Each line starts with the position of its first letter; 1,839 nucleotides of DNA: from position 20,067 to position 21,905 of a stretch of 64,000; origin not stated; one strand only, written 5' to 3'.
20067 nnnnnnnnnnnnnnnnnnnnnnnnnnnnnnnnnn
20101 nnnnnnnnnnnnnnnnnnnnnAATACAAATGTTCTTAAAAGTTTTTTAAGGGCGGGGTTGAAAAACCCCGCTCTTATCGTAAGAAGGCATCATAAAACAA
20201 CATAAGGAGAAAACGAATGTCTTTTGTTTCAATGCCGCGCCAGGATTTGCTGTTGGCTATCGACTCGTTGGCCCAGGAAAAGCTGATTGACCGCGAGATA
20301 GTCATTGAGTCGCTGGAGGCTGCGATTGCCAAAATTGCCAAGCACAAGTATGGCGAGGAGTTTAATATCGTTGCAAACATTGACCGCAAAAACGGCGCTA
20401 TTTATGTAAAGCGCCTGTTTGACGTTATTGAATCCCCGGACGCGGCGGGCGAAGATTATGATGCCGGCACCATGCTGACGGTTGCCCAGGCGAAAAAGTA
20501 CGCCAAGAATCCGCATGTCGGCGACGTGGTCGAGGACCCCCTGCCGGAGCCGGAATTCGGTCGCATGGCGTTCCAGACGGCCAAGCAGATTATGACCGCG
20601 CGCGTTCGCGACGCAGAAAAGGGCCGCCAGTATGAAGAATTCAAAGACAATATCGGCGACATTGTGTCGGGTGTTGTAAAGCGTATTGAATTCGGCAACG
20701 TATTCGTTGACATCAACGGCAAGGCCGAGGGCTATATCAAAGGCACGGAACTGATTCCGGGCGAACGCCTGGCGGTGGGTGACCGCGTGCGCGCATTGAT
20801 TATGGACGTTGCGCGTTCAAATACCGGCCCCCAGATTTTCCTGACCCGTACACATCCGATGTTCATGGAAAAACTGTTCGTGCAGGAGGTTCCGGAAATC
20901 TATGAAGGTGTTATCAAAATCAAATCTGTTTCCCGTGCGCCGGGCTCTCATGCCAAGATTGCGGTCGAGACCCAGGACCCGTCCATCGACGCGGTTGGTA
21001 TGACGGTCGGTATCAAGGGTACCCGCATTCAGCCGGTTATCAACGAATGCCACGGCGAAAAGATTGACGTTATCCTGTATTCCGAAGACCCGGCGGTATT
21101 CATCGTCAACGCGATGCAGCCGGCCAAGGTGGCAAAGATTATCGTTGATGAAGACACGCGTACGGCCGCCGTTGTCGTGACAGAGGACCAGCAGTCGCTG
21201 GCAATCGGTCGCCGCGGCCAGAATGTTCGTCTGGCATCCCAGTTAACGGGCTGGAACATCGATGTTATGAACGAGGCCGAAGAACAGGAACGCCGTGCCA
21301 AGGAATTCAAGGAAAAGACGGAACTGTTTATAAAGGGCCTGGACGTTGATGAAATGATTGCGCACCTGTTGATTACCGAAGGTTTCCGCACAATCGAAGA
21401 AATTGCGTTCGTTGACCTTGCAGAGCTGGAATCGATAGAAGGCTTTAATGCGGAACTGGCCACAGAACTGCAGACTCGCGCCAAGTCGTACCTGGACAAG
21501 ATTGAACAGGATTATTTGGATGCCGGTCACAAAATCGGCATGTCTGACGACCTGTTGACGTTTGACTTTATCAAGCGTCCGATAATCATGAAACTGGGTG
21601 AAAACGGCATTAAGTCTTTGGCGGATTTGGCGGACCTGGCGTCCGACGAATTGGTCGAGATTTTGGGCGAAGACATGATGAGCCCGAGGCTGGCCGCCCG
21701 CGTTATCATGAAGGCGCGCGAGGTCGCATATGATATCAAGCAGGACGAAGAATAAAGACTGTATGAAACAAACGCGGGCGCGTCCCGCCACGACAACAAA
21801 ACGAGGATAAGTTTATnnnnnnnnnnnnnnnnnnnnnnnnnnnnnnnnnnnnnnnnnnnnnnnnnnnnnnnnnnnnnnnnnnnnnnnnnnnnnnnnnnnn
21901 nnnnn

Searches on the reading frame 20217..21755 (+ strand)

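Call 6: search_protein_families(library=pfam, proteins=[window:20217-21755:+], max_evalue=0.001)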
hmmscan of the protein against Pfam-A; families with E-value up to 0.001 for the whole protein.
window:20217-21755:+ (512 aa): 6 families
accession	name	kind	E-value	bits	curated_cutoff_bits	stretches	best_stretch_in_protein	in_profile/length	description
PF08529.16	NusA_N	-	8.5e-28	97.4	23.8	1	10-135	1-118/119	NusA N-terminal domain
PF13184.12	KH_5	-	6e-25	87.6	27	1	242-309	1-68/69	NusA-like KH domain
PF14520.12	HHH_5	-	2.3e-09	38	27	0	456-502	14-57/57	Helix-hairpin-helix domain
PF00575.29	S1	-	2.5e-08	34.6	22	1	143-204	1-68/74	S1 RNA binding domain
PF23095.1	KH_NusA_C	-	1.2e-05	25.7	34.2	1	318-353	2-36/59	Transcription termination/antitermination protein NusA, KH domain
PF25453.1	DUF7898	-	0.0007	20.4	27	0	450-484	10-44/80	Domain of unknown function (DUF7898)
